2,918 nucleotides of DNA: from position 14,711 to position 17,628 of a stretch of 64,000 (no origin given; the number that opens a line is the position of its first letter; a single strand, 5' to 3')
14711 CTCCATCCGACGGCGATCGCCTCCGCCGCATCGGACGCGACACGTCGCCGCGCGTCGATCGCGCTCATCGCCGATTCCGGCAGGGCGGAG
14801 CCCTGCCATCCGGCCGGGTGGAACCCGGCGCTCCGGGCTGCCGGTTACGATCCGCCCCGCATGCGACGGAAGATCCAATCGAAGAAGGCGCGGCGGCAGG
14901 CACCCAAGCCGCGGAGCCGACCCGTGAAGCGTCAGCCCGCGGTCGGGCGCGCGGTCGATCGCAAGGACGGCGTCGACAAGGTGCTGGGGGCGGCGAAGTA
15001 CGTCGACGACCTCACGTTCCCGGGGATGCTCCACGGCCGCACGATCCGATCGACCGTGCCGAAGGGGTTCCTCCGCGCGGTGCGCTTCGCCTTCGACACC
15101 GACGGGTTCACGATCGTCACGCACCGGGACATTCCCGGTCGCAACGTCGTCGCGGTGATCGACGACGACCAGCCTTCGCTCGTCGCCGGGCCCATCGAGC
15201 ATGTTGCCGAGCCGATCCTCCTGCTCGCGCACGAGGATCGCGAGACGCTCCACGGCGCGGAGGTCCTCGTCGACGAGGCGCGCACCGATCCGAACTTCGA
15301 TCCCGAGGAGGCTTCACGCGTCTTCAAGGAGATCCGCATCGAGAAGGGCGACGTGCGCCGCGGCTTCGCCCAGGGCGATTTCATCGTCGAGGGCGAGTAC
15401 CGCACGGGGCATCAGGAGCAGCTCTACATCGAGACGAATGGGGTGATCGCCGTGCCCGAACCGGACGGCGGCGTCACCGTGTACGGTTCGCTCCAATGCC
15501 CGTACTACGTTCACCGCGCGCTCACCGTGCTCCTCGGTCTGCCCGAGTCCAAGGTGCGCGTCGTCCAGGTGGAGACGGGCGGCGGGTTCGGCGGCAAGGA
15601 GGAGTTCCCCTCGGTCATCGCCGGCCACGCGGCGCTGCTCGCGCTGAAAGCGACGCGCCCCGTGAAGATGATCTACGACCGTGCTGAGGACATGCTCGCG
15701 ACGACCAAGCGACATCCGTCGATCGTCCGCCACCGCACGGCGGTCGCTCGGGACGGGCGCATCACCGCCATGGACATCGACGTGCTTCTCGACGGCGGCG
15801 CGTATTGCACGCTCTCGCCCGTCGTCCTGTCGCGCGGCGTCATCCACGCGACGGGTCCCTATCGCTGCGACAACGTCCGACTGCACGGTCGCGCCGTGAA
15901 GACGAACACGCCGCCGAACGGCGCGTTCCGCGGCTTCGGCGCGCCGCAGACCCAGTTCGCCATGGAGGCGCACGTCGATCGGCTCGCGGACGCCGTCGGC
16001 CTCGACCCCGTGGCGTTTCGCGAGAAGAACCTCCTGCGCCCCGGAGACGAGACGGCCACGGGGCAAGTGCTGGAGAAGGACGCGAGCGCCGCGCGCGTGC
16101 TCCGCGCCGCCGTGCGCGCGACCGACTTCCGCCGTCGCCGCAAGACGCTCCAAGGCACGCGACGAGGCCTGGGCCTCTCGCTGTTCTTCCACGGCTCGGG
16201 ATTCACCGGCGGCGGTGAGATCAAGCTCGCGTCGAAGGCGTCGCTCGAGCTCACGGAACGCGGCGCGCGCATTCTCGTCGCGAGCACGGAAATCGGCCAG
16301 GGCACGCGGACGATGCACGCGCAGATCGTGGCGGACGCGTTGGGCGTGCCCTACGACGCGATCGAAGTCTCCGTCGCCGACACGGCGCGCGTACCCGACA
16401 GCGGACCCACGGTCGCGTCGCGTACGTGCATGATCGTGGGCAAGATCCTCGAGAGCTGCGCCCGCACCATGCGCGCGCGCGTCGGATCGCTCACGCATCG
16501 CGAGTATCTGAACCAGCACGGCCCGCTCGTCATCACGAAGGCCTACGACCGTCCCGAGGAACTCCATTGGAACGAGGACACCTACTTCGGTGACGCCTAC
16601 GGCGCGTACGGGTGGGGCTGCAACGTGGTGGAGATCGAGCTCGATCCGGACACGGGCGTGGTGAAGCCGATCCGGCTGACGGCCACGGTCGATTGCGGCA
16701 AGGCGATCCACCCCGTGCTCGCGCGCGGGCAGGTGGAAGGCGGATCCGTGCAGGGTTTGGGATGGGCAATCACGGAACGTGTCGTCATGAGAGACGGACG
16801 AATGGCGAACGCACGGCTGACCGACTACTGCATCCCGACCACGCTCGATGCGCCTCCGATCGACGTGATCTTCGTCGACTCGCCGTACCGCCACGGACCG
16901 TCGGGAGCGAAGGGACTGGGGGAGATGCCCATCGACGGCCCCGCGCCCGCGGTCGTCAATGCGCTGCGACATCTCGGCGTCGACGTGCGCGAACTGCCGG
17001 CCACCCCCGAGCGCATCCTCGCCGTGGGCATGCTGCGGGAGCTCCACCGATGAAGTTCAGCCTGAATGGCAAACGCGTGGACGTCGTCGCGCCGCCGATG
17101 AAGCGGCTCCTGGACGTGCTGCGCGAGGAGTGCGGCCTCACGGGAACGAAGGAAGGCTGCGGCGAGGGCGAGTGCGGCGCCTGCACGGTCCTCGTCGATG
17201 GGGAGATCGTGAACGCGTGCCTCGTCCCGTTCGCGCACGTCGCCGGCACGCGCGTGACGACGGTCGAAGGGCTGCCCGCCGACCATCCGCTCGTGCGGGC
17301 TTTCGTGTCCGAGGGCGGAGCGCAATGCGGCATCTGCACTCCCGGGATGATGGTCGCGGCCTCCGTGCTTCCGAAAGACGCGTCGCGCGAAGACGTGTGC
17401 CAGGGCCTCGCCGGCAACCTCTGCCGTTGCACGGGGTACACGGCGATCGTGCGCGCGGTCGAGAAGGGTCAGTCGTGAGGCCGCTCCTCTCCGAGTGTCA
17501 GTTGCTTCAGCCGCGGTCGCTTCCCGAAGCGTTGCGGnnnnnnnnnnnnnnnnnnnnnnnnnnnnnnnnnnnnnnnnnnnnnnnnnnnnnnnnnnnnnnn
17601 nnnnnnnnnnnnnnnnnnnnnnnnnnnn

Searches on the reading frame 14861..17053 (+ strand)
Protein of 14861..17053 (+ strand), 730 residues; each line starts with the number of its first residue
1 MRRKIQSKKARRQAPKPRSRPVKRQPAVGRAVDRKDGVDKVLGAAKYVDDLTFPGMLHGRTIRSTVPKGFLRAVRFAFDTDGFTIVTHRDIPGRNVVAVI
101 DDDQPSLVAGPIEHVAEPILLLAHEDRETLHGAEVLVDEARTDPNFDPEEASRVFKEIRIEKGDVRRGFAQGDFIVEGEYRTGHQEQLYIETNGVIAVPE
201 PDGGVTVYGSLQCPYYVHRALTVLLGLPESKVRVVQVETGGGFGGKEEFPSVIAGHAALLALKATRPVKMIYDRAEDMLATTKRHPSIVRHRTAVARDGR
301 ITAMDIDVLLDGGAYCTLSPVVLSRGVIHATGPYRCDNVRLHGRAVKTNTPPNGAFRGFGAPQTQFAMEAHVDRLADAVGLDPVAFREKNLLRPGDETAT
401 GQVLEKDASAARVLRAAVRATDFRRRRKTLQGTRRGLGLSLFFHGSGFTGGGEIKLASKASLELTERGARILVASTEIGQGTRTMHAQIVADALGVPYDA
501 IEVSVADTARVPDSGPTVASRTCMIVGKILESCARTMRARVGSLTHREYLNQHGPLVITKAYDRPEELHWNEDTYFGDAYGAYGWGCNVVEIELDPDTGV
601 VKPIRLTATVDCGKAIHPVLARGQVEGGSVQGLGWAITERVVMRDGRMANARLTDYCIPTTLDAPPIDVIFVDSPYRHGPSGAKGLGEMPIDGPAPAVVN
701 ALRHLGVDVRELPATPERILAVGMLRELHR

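Call 9: search_protein_families(library=pfam, proteins=[window:14861-17053:+], max_evalue=0.01)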
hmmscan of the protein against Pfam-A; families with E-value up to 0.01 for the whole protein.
window:14861-17053:+ (730 aa): 4 families
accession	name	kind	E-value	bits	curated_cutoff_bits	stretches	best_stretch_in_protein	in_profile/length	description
PF02738.23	MoCoBD_1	-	1.4e-87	293.3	27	1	149-391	4-244/244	Molybdopterin cofactor-binding domain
PF20256.3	MoCoBD_2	-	4.4e-57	194.2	27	1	419-665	7-283/283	Molybdopterin cofactor-binding domain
PF01315.27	Ald_Xan_dh_C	-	8.9e-09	36.1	31.3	1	43-133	2-98/110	Aldehyde oxidase and xanthine dehydrogenase, a/b hammerhead domain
PF22649.2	Cgl0159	-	0.0031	17.3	27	1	35-91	41-96/251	Cgl0159-like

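Call 46: list_cluster_members(proteins=[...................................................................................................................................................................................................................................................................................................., window:14861-17053:+, window:17050-17475:+, window:26888-27892:+, window:27932-28606:+, P0124, P0198])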
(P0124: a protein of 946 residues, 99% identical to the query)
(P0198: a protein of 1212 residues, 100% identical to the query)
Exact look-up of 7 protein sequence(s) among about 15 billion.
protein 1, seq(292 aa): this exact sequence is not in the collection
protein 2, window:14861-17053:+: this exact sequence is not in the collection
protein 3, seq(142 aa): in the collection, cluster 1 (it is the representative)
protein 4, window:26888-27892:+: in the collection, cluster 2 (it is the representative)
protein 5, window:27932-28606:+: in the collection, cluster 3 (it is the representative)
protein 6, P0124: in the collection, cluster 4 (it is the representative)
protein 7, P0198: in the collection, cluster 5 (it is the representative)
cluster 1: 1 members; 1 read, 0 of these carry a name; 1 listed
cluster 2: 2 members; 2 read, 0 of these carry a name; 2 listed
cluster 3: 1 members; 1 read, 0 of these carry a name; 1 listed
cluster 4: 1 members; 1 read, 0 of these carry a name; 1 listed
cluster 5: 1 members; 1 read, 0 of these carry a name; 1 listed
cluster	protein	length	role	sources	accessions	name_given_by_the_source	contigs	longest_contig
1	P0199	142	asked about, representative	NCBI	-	-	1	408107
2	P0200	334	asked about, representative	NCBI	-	-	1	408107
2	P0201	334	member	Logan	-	-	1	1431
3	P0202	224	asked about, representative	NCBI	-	-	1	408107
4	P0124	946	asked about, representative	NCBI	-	-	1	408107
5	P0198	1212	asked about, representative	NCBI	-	-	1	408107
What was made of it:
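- An exact look-up of the predicted protein failed (call 46).
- Tried and rejected: An exact look-up of the predicted tail-B CoxM found it absent (call 46).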

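Call 47: find_encoding_contigs(protein=P0201, flank=5000, max_places=5)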
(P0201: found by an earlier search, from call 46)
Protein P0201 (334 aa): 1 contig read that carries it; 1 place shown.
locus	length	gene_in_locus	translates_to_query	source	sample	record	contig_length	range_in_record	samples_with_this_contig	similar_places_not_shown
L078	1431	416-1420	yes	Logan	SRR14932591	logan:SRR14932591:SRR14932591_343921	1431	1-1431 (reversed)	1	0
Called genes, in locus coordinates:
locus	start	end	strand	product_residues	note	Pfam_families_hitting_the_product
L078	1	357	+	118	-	?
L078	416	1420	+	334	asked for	PF00561:Abhydrolase_1, PF12146:Hydrolase_4 (weak), PF12697:Abhydrolase_6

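Call 51: search_protein_families(library=pfam, proteins=[L078:1-357:+], max_evalue=0.01)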
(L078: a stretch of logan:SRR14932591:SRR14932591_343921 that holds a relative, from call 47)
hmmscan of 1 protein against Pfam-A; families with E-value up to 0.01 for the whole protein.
L078:1-357:+ (118 aa): 1 family
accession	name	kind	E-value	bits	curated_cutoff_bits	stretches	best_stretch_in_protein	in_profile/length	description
PF00873.25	ACR_tran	-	1.4e-32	112.9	28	1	1-89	931-1020/1021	AcrB/AcrD/AcrF family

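Call 64: find_encoding_contigs(protein=P0200, flank=10000, max_places=10)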
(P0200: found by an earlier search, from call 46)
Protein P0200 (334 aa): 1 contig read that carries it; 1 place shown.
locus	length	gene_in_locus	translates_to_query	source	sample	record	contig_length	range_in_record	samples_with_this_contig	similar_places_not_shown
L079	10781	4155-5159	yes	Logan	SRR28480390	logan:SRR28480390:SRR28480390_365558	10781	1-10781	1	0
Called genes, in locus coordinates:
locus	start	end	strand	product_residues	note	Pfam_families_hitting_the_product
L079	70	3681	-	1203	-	-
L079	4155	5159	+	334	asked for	PF00561:Abhydrolase_1, PF12146:Hydrolase_4 (weak), PF12697:Abhydrolase_6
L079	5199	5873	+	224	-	PF00857:Isochorismatase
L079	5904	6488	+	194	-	PF03992:ABM, PF27539:Y2318_C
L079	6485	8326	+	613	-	PF07969:Amidohydro_3, PF01979:Amidohydro_1 (weak)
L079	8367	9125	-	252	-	PF23441:SDR, PF00106:adh_short, PF08659:KR, PF13561:adh_short_C2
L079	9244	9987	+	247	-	PF04545:Sigma70_r4, PF08281:Sigma70_r4_2, PF13542:HTH_Tnp_ISL3 (faint)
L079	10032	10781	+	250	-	?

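Call 66: search_protein_families(library=ncbifam, proteins=[window:14861-17053:+], max_evalue=0.001)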
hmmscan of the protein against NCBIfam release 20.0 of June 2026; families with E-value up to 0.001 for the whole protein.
window:14861-17053:+ (730 aa): 13 families
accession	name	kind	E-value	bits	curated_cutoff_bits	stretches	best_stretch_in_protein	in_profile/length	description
TIGR03196.1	pucD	equivalog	3.3e-147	492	783.65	2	28-540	3-541/763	xanthine dehydrogenase subunit D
TIGR03311.1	Se_dep_XDH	equivalog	7.3e-118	394.8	830.45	1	25-711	159-837/848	selenium-dependent xanthine dehydrogenase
NF043082.1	XdhA_XDHase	equivalog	4.2e-112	375.7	780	3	144-549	145-553/758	xanthine dehydrogenase subunit XdhA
TIGR03194.1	4hydrxCoA_A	equivalog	8.8e-111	371.6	994.55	2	34-539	3-527/746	4-hydroxybenzoyl-CoA reductase subunit alpha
NF007426.0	PRK09970.1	equivalog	2.4e-103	346.6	916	3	152-547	156-554/761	xanthine dehydrogenase molybdenum-binding subunit XdhA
TIGR02965.1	xanthine_xdhB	equivalog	6.9e-100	335.3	849.5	2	37-549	10-540/758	xanthine dehydrogenase molybdopterin binding subunit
NF045668.1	pterin_aldehy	equivalog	9.8e-91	305.2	1100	1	153-721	329-902/905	molybdopterin-dependent aldehyde oxidoreductase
NF041018.1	glyceraldDH_alpha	equivalog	6.3e-89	299.3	790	1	28-720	3-741/741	glyceraldehyde dehydrogenase subunit alpha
NF040766.1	CODH_aero_grp5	exception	6.7e-67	226.3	950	2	27-542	4-554/785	aerobic carbon-monoxide dehydrogenase large subunit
NF041671.1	peri_hyde_PaoC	equivalog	4.5e-64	217.1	1180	1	20-721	10-729/735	aldehyde oxidoreductase molybdenum-binding subunit PaoC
TIGR02416.1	CO_dehy_Mo_lg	equivalog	1.7e-62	211.7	991.15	2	167-541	166-560/770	aerobic carbon-monoxide dehydrogenase large subunit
TIGR03313.1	Se_sel_red_Mo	hypoth_equivalog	4.3e-59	200.1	1101.9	2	157-541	356-745/951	molybdopterin-dependent oxidoreductase Mo/Fe-S-binding subunit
TIGR02969.1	mam_aldehyde_ox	subfamily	1.4e-58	198.4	1912.3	1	154-688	709-1262/1330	aldehyde oxidase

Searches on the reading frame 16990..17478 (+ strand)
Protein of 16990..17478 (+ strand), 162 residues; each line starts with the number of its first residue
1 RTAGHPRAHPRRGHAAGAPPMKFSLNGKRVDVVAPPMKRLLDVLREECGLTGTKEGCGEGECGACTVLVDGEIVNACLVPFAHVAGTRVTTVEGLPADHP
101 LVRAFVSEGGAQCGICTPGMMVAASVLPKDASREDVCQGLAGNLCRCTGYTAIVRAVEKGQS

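Call 9: search_protein_families(library=pfam, proteins=[window:16990-17478:+], max_evalue=0.01)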
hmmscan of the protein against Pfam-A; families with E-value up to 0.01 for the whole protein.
window:16990-17478:+ (162 aa): 3 families
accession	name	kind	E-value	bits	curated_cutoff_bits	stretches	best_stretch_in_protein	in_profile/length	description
PF01799.25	Fer2_2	-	4.8e-22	78.3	30.3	1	91-158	1-75/75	[2Fe-2S] binding domain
PF00111.32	Fer2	-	8.5e-09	35.7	21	1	25-73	3-52/77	2Fe-2S iron-sulfur cluster binding domain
PF13085.11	Fer2_3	-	3.5e-05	24.2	27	1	55-106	50-99/107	2Fe-2S iron-sulfur cluster binding domain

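Call 40: find_encoding_contigs(protein=window:17050-17475:+, flank=10000, max_places=10)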
Protein seq(142 aa) (142 aa): 1 contig read that carries it; 1 place shown.
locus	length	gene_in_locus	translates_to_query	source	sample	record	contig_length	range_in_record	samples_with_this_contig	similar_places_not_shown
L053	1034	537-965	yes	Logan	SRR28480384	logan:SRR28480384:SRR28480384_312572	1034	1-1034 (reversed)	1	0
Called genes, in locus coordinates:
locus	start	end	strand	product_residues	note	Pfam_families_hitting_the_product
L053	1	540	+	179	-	?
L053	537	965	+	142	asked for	PF00111:Fer2, PF01799:Fer2_2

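Call 51: search_protein_families(library=pfam, proteins=[L078:1-357:+], max_evalue=0.01)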
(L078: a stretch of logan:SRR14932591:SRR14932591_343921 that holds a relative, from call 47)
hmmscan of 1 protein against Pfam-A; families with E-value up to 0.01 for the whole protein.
L078:1-357:+ (118 aa): 1 family
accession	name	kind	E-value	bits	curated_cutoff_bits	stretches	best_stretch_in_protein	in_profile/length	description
PF00873.25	ACR_tran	-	1.4e-32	112.9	28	1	1-89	931-1020/1021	AcrB/AcrD/AcrF family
